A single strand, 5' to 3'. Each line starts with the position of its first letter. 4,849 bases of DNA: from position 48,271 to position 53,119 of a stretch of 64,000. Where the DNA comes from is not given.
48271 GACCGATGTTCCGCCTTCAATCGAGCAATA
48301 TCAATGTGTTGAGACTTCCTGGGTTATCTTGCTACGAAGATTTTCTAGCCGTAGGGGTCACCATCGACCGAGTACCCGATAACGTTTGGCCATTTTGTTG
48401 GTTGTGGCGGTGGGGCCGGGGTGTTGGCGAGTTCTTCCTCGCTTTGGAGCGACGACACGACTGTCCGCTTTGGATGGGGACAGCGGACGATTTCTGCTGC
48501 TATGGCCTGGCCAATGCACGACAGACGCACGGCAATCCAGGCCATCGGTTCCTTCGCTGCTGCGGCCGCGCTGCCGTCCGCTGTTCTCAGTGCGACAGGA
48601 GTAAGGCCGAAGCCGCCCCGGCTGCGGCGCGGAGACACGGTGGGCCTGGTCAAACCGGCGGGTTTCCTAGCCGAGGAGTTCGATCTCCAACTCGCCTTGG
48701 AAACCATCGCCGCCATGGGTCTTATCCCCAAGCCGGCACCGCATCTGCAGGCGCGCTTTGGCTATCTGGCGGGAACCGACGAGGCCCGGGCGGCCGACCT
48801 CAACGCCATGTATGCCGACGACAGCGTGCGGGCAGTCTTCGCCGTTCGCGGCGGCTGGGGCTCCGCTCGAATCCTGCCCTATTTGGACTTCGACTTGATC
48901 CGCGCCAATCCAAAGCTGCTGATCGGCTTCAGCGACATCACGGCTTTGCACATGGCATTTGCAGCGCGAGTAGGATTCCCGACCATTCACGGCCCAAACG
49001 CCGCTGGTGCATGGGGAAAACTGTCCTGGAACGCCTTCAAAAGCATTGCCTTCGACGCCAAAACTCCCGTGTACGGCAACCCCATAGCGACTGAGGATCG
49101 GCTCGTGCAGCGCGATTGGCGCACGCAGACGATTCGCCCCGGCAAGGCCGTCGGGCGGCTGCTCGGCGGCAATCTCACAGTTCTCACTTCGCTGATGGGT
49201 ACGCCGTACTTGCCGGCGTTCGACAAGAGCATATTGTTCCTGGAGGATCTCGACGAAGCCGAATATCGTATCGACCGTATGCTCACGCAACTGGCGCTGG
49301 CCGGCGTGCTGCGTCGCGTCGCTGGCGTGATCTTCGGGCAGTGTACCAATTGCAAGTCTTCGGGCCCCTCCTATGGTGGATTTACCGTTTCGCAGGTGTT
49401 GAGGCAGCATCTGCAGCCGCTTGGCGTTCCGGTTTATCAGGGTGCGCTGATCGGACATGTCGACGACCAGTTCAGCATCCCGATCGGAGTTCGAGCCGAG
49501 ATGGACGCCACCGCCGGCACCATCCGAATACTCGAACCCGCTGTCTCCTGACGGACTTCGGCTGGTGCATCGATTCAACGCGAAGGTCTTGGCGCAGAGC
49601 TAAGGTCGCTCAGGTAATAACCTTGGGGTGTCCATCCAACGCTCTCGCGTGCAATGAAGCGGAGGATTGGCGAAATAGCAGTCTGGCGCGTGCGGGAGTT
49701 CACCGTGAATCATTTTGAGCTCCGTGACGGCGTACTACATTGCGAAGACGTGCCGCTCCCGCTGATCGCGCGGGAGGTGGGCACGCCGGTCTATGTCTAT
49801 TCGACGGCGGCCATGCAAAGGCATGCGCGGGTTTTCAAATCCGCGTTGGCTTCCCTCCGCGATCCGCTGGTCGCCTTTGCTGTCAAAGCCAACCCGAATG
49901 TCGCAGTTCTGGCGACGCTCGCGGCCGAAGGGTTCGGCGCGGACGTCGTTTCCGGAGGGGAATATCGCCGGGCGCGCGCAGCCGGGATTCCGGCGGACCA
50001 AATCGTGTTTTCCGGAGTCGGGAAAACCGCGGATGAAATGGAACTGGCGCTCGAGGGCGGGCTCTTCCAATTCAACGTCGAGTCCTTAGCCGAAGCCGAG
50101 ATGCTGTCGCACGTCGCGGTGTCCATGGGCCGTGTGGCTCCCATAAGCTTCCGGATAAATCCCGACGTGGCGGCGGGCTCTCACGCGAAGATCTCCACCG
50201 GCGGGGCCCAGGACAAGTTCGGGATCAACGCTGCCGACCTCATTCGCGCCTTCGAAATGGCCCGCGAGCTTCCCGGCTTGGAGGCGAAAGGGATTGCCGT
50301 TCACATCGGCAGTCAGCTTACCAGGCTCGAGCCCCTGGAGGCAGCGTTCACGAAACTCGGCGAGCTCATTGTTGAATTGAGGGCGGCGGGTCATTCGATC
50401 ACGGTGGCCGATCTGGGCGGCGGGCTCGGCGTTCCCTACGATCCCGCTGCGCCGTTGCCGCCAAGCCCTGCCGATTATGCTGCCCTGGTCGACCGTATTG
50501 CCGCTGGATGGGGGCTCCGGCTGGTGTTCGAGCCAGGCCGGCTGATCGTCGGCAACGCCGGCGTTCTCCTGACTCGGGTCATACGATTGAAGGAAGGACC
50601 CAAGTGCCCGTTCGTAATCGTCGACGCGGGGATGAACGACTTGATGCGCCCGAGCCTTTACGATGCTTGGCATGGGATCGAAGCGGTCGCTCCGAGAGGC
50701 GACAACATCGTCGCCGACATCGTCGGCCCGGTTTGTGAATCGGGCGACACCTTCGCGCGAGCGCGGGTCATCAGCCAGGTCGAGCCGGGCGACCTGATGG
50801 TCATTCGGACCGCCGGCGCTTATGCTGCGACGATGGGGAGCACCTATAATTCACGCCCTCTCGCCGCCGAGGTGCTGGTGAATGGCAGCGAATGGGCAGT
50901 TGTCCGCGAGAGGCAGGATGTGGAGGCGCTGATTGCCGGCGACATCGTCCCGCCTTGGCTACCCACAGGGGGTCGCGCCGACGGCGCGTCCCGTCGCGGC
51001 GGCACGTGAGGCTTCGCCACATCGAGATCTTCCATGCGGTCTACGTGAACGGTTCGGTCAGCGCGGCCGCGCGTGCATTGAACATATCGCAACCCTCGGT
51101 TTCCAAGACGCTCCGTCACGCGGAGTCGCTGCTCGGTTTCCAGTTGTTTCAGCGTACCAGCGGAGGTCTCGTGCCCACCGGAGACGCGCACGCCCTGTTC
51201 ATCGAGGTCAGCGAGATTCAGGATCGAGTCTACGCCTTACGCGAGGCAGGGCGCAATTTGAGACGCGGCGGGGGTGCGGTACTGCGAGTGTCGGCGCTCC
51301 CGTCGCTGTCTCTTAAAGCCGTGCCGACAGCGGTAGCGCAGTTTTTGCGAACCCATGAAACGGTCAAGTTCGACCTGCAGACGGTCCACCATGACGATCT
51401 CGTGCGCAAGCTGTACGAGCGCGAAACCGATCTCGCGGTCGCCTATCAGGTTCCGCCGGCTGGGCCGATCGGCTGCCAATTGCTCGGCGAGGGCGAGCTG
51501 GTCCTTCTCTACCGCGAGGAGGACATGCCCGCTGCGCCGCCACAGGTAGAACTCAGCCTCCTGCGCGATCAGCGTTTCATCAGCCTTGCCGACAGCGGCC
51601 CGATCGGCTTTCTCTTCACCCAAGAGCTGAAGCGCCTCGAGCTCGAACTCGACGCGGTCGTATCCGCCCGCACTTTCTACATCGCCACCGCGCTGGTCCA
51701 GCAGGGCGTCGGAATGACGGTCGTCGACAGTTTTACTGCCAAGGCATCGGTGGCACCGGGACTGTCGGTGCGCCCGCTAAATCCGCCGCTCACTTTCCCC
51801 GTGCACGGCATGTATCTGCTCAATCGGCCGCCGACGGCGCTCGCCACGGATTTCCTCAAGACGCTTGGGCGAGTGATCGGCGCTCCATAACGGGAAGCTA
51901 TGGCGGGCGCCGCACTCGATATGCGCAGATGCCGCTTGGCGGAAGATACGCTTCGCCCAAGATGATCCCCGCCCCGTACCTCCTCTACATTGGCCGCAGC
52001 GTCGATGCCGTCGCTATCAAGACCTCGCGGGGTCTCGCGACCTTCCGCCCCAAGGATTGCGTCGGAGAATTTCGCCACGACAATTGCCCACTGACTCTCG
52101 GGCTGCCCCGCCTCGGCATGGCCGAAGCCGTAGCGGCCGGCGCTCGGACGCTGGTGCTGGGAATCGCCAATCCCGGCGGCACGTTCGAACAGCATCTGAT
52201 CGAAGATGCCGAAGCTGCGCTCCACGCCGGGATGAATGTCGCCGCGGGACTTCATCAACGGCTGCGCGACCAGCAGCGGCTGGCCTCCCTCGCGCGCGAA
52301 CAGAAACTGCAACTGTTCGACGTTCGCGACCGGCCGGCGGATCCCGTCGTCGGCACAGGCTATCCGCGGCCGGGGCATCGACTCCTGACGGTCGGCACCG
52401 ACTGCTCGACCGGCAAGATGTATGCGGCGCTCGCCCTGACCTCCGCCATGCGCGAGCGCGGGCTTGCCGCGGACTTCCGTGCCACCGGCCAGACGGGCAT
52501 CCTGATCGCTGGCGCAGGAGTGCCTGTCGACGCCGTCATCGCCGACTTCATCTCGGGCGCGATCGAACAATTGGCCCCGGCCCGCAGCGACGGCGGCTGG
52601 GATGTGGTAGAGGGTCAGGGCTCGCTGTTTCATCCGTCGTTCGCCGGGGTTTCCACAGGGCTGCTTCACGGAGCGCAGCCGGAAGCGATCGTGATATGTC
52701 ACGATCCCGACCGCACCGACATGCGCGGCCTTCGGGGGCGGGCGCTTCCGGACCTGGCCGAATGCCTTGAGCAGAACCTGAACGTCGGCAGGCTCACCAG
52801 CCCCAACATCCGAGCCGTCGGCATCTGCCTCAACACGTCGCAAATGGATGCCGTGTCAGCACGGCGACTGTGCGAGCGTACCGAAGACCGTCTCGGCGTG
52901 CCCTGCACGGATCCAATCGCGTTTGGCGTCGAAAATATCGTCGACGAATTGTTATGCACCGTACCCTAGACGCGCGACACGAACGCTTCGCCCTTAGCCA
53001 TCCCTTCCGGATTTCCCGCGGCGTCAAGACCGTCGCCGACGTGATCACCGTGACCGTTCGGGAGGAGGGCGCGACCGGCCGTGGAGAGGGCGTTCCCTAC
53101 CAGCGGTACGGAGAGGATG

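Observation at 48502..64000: Candidate TonB-dependent peptidoglycan stem-peptide / D-amino-acid scavenging locus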

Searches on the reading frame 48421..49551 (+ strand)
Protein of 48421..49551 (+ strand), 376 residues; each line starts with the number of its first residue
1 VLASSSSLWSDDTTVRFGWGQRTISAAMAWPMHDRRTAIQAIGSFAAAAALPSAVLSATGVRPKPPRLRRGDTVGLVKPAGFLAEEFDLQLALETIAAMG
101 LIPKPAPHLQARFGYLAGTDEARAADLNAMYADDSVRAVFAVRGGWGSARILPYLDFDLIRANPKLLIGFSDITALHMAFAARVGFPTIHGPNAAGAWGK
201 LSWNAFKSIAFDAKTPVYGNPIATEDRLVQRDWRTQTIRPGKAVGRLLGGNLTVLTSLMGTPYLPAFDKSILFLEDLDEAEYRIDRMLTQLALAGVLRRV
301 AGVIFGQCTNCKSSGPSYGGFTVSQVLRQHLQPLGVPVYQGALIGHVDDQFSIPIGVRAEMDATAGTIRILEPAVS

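Call 5: search_protein_families(library=pfam, proteins=[window:48421-49551:+])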
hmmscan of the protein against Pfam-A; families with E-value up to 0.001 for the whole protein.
window:48421-49551:+ (376 aa): 2 families
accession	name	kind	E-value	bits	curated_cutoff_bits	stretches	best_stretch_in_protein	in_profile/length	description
PF17676.7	Peptidase_S66C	-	3.3e-38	131.4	23.7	1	245-361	2-120/120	LD-carboxypeptidase C-terminal domain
PF02016.21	Peptidase_S66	-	1.4e-37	128.9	25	1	74-191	1-121/121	LD-carboxypeptidase N-terminal domain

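Call 6: search_protein_families(library=ncbifam, proteins=[window:48421-49551:+])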
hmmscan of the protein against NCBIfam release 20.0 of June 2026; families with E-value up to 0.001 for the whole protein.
window:48421-49551:+ (376 aa): 1 family
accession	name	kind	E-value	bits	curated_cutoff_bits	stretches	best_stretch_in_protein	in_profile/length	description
NF008424.0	PRK11253.1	equivalog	1.6e-54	185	378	1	72-368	5-296/308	muramoyltetrapeptide carboxypeptidase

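Call 40: search_solved_structures(query=window:48421-49551:+, max_evalue=1e-8, show_alignments=1)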
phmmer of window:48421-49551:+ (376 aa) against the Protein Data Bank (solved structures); distinct sequences matched with E-value up to 1e-8: 28.
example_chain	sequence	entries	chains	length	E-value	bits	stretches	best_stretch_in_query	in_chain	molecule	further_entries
3sr3_A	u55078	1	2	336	5.5e-39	137.6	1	62-372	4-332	Microcin immunity protein MccF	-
3tyx_A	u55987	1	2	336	6.1e-39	137.5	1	62-372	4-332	Microcin immunity protein MccF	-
3gjz_A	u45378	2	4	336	8e-39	137.1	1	62-372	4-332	Microcin immunity protein MccF | Microcin C7 self-immunity protein mccF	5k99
3u1b_A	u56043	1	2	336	1.5e-38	136.2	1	62-372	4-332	Microcin immunity protein MccF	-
3t5m_A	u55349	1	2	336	2.1e-38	135.7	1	62-372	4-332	Microcin immunity protein MccF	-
4jvo_A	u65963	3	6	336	4e-37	131.5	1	62-372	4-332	Microcin immunity protein MccF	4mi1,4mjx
6uuk_A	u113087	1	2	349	2e-35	125.9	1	65-370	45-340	Muramoyltetrapeptide carboxypeptidase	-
1zrs_A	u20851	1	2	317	7e-31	111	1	73-361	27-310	hypothetical protein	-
1zl0_A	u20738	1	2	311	1.2e-30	110.2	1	73-361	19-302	hypothetical protein PA5198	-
2aum_A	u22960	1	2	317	2e-30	109.4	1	73-361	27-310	hypothetical protein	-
4e5s_A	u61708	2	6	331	9e-30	107.3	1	65-362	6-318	MccFlike protein (BA_5613) | LD-carboxypeptidase family protein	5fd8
2aun_A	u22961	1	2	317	9.3e-30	107.3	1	73-345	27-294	hypothetical protein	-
5usd_A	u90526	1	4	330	9.4e-30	107.3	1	65-362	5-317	Peptidase S66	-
5z01_A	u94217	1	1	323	9.9e-30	107.2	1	76-364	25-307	Murein tetrapeptide carboxypeptidase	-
4h1h_A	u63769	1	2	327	9.9e-30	107.2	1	65-191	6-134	Lmo1638 protein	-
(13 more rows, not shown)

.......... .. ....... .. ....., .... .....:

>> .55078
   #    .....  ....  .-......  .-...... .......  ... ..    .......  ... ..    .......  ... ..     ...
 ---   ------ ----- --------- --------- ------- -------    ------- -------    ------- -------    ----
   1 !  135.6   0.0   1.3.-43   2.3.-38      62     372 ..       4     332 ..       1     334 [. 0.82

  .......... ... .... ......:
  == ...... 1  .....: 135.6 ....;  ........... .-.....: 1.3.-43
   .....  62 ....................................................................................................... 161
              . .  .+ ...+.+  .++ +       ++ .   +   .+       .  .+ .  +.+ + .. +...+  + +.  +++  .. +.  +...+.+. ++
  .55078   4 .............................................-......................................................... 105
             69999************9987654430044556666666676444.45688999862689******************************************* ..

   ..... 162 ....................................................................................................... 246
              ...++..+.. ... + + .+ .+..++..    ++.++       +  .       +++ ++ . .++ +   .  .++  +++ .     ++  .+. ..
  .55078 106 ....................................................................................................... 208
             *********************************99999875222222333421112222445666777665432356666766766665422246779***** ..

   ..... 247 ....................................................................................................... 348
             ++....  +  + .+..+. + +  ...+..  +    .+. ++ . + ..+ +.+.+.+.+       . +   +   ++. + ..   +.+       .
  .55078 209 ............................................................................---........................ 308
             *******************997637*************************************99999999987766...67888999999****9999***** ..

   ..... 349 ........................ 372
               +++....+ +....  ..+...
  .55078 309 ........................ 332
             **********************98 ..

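Call 56: find_related_loci(query=A3, collection=metagenome_contigs, flank=8000)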
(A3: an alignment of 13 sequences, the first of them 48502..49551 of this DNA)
Query A3 (349 aa) in metagenome_contigs; peptide patterns used: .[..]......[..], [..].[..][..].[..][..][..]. (x = any residue, [..] = any of these).
600 stretches matched a pattern (row limit reached: there are more); 594 encode a relative of the query (tblastn E <= 1e-3); the best 80 are kept; 80 distinct loci.
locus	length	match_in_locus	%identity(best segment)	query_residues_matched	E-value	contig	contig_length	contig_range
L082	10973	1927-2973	82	1-349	0e+0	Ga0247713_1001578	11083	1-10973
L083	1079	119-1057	76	37-349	1e-179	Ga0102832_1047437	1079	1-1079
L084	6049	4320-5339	66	7-349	8e-147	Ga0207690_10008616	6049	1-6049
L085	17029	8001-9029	64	5-349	1e-145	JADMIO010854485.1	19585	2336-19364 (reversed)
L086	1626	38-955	68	44-349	3e-156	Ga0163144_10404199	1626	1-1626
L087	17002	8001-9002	63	14-349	3e-142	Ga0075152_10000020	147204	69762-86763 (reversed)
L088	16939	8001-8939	68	37-349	6e-141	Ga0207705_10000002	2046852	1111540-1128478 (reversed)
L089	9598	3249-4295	62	8-349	8e-140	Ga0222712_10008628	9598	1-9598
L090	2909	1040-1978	64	37-349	6e-145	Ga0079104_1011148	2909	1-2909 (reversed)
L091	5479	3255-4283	60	8-348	2e-137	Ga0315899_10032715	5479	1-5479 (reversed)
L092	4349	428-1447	64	14-348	3e-137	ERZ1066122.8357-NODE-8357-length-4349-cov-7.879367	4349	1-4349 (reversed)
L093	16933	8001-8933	61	37-346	7e-127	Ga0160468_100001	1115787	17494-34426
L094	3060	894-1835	53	37-349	4e-111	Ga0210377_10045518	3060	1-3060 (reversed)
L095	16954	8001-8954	53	28-346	1e-107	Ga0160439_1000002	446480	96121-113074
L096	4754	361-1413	51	4-348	5e-108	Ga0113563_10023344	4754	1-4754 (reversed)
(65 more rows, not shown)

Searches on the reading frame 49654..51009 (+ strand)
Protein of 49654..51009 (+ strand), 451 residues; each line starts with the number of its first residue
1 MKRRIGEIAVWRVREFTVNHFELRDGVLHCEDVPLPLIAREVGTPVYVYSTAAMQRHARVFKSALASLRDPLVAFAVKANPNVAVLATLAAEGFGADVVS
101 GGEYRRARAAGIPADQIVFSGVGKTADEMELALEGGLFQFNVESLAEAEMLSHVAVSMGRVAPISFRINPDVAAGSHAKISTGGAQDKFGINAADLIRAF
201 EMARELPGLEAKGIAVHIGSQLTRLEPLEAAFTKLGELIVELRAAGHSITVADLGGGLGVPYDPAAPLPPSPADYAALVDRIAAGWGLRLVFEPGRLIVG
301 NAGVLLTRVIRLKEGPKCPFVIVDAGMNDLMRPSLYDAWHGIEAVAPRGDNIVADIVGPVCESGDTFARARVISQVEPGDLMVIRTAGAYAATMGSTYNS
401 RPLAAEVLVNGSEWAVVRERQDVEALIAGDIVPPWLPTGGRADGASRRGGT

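Call 5: search_protein_families(library=pfam, proteins=[window:49654-51009:+])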
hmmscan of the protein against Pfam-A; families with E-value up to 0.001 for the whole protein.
window:49654-51009:+ (451 aa): 3 families
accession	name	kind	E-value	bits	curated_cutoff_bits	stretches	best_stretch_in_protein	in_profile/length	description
PF02784.22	Orn_Arg_deC_N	-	4.9e-48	164.1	23.4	1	55-299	5-246/247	Pyridoxal-dependent decarboxylase, pyridoxal binding domain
PF00278.28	Orn_DAP_Arg_deC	-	2.9e-26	92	23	1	47-388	2-95/95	Pyridoxal-dependent decarboxylase, C-terminal sheet domain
PF01168.26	Ala_racemase_N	-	5.7e-08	33.2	24.1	1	51-252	3-191/220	Alanine racemase, N-terminal domain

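Call 6: search_protein_families(library=ncbifam, proteins=[window:49654-51009:+])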
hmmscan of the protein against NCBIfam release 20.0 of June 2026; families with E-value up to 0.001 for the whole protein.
window:49654-51009:+ (451 aa): 7 families
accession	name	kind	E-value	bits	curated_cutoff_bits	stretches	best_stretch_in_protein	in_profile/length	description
TIGR01048.1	lysA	equivalog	1.1e-131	439.2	297.9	1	24-430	5-416/417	diaminopimelate decarboxylase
NF006515.0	PRK08961.1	equivalog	2.5e-70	237.5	802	1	40-410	499-860/861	bifunctional aspartate kinase/diaminopimelate decarboxylase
TIGR03099.1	dCO2ase_PEP1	hypoth_equivalog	1e-56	192.8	478.45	1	22-409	2-398/398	pyridoxal-dependent decarboxylase, exosortase A system-associated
NF052544.1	OrLyDeCDokD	equivalog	2.4e-46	158.3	700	1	20-431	18-460/461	ornithine/lysine decarboxylase DokD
NF041039.1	FslC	exception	4.7e-19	68.5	500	1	38-399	22-394/418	rhizoferrin biosystnesis N-citrylornithine decarboxylase FslC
NF003763.0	PRK05354.1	equivalog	2.9e-16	59.1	369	1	140-266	175-301/636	biosynthetic arginine decarboxylase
TIGR01273.1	speA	equivalog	1.1e-15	57.2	624.1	1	75-263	95-290/624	arginine decarboxylase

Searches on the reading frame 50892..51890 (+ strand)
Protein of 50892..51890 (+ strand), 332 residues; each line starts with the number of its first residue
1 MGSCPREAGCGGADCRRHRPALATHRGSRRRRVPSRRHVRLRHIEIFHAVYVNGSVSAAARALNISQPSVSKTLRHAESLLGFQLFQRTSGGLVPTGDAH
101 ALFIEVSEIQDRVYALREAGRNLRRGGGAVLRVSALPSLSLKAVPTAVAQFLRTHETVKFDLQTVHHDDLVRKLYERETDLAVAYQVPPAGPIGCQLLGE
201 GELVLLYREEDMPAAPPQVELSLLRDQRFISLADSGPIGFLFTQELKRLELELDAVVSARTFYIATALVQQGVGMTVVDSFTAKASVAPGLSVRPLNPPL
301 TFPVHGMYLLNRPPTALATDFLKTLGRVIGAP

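Call 5: search_protein_families(library=pfam, proteins=[window:50892-51890:+])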
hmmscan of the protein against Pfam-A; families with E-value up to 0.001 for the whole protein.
window:50892-51890:+ (332 aa): 2 families
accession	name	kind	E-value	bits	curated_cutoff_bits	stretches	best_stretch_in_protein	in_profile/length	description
PF03466.25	LysR_substrate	-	6e-26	91.6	28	1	129-326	6-205/209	LysR substrate binding domain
PF00126.33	HTH_1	-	6.1e-19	68.2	26.6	1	41-98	1-58/60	Bacterial regulatory helix-turn-helix protein, lysR family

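Call 6: search_protein_families(library=ncbifam, proteins=[window:50892-51890:+])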
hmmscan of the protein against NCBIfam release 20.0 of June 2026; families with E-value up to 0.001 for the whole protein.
window:50892-51890:+ (332 aa): 51 families (the best 25 are shown)
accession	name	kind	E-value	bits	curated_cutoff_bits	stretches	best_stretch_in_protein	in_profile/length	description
NF008239.0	PRK11013.1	equivalog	1.8e-39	135.6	288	1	38-326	3-291/309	LysR family transcriptional regulator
TIGR02424.1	TF_pcaQ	equivalog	9e-25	87.2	303.8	1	38-183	2-147/300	pca operon transcription factor PcaQ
NF040786.1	LysR_Sec_metab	equivalog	3e-23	82.3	250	1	41-290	3-257/298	selenium metabolism-associated LysR family transcriptional regulator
NF008416.0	PRK11242.1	equivalog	7.7e-19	68.1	277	1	41-300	3-261/300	transcriptional regulator CynR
NF045775.1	acetoin_reg_AlsR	exception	1.2e-17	64.4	430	1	40-282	2-246/290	acetoin biosynthesis transcriptional regulator AlsR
NF007439.0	PRK09986.1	equivalog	2.3e-16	60.1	290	1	38-308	6-278/296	LysR family transcriptional regulator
NF053705.1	TransRegGltCGpos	equivalog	2.6e-16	59.7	350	1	41-283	3-246/300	glutamate biosynthesis transcriptional regulator GltC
NF050187.1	TransRegBsrAPseudo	equivalog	7.4e-16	58.1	480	1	38-233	7-201/298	LysR family transcriptional regulator BsrA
TIGR03339.1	phn_lysR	subfamily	1e-15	57.8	341.1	1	46-280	4-235/279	aminoethylphosphonate catabolism associated LysR family transcriptional regulator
NF007307.0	PRK09791.1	equivalog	6.3e-15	55.1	336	1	38-183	4-149/302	LysR family transcriptional regulator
NF040889.1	trans_reg_YeiE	equivalog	3e-14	52.9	480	1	38-231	2-190/288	DNA-binding transcriptional regulator YeiE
NF045990.1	TransRegCbbRRhodb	equivalog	3.2e-14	52.7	450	1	38-232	5-200/304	LysR family regulator CbbR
NF008095.0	PRK10837.1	subfamily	2.8e-13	49.7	281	1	38-230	2-189/290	LysR family transcriptional regulator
NF008352.0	PRK11139.1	subfamily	3.8e-13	49.2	288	1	41-188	8-150/305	transcriptional regulator GcvA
NF047520.1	trans_act_CidR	equivalog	6.8e-13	48.4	415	1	41-278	3-240/292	cidABC operon transcriptional activator CidR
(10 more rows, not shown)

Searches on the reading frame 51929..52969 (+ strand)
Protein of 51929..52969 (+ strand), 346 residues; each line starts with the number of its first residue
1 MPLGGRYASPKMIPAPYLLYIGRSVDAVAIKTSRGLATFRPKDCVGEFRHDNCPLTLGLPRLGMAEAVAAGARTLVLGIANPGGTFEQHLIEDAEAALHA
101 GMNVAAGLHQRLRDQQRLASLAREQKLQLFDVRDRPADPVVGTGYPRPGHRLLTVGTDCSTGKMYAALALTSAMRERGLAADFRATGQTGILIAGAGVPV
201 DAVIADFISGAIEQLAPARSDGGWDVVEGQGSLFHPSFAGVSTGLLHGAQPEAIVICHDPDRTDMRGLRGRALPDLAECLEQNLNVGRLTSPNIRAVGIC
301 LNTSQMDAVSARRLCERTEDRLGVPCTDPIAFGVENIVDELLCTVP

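Call 5: search_protein_families(library=pfam, proteins=[window:51929-52969:+])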
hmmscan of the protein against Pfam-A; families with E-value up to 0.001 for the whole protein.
window:51929-52969:+ (346 aa): 2 families
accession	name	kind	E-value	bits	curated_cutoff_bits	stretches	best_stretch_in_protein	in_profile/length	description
PF07755.17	DUF1611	-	5e-71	238.7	25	1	142-338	3-201/201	Domain of unknown function (DUF1611_C) P-loop domain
PF17396.8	DUF1611_N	-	7.5e-21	74.7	22.6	1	57-134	16-94/95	Domain of unknown function (DUF1611_N) Rossmann-like domain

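Call 6: search_protein_families(library=ncbifam, proteins=[window:51929-52969:+])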
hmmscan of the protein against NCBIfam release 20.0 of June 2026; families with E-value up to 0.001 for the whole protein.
window:51929-52969:+ (346 aa): 1 family
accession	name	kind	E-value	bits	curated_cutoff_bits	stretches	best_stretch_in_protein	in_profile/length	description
NF041892.1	DgcN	equivalog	3.8e-147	489.5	480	1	16-341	1-326/326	N-acetyltransferase DgcN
